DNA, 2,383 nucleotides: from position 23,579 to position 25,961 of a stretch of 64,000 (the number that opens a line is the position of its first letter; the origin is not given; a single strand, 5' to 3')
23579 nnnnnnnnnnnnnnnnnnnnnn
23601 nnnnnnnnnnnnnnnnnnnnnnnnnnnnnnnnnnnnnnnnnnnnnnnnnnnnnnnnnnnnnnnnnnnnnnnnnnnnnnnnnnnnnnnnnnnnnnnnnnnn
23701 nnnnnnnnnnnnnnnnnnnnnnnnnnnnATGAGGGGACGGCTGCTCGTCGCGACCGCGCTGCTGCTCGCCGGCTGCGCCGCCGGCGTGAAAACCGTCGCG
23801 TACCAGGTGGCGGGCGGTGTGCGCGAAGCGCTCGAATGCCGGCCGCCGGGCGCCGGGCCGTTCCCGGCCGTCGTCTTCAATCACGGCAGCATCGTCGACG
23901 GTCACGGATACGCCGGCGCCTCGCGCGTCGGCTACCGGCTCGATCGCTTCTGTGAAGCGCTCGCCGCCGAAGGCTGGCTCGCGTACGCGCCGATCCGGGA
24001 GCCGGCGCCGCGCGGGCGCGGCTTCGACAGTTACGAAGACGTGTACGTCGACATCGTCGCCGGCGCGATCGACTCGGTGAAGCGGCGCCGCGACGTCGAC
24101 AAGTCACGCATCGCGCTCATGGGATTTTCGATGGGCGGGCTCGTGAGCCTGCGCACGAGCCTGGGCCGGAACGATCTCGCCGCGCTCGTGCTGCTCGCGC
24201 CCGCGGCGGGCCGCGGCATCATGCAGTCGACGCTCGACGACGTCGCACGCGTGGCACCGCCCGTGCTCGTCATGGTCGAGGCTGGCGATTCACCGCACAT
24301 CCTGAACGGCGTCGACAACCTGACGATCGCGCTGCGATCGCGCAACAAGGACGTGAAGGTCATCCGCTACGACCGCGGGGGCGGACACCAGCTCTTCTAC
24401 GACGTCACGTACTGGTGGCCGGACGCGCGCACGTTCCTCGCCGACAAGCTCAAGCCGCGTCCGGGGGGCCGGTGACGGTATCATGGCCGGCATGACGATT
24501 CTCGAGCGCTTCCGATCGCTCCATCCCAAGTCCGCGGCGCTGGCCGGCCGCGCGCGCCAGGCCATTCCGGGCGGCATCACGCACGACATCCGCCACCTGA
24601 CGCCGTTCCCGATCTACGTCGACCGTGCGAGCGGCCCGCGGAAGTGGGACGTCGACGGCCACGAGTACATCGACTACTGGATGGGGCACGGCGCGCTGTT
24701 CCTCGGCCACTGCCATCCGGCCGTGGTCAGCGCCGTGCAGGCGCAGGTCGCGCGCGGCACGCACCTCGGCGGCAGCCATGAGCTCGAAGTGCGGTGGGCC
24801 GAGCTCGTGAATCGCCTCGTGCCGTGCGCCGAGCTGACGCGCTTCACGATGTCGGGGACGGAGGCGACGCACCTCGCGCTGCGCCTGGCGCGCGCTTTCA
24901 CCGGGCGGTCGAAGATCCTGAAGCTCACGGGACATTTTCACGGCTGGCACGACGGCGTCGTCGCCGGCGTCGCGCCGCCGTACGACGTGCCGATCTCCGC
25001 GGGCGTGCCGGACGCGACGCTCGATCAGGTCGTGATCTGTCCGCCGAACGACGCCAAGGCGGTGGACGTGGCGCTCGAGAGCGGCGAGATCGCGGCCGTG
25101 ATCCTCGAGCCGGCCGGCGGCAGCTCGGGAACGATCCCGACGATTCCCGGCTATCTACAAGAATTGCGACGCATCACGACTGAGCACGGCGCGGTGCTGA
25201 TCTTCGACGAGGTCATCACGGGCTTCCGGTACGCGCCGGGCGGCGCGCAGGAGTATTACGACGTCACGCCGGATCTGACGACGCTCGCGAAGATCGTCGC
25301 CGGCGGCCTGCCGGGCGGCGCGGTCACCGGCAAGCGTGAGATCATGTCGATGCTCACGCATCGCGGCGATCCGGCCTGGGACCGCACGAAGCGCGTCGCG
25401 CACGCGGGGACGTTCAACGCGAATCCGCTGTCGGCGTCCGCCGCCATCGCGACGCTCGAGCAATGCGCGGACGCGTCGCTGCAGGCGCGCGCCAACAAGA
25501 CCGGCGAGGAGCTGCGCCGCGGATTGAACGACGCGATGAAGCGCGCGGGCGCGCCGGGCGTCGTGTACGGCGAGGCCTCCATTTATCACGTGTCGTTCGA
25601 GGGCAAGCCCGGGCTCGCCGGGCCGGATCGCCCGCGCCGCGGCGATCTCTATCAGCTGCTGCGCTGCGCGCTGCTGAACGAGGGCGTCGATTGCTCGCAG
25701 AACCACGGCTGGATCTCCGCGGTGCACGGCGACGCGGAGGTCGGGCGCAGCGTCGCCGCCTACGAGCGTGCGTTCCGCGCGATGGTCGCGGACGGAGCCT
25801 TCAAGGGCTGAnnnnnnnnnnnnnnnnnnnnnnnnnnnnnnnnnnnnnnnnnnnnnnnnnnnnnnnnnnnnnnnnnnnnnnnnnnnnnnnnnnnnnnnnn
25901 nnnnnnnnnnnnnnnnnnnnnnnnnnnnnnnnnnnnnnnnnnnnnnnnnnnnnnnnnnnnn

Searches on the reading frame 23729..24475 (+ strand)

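Call 8: search_protein_families(library=pfam, proteins=[window:23729-24475:+])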
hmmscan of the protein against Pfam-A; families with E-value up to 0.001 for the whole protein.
window:23729-24475:+ (248 aa): 6 families
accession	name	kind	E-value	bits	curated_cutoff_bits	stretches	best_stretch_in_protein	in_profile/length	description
PF01738.24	DLH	-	7e-09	36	21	1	104-215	75-182/217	Dienelactone hydrolase family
PF12146.15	Hydrolase_4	-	1.2e-07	31.7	27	1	59-165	11-116/239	Serine aminopeptidase, S33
PF12697.13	Abhydrolase_6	-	2.8e-05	25.3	26.3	1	59-178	5-114/217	Alpha/beta hydrolase family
PF12740.14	PETase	-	3.3e-05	23.9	28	1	118-160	117-159/263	PET hydrolase-like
PF00326.27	Peptidase_S9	-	0.00068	19.6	22.6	0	106-145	45-83/213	Prolyl oligopeptidase family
PF07859.19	Abhydrolase_3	-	0.00075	19.7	25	0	72-160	18-110/210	alpha/beta hydrolase fold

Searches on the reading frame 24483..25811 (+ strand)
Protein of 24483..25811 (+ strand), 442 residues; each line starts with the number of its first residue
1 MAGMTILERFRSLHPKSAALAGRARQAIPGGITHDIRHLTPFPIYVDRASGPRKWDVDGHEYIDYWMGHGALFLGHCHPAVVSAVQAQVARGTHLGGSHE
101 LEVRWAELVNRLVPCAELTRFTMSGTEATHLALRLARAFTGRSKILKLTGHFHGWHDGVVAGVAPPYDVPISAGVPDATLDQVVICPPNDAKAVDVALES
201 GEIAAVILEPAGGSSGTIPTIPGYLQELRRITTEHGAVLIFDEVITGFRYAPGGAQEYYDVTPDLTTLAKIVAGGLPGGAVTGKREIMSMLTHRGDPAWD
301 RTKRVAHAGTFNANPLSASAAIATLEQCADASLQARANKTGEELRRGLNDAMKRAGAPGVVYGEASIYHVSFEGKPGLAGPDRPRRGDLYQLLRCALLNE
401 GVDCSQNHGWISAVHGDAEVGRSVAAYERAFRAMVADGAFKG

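Call 8: search_protein_families(library=pfam, proteins=[window:24483-25811:+])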
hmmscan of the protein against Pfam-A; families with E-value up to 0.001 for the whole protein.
window:24483-25811:+ (442 aa): 2 families
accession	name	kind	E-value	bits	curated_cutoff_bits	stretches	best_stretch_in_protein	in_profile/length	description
PF00202.27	Aminotran_3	-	1.6e-63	215.3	30.5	1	40-357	7-335/403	Aminotransferase class-III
PF00155.27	Aminotran_1_2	-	0.00014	21.6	19.7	1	188-313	127-251/361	Aminotransferase class I and II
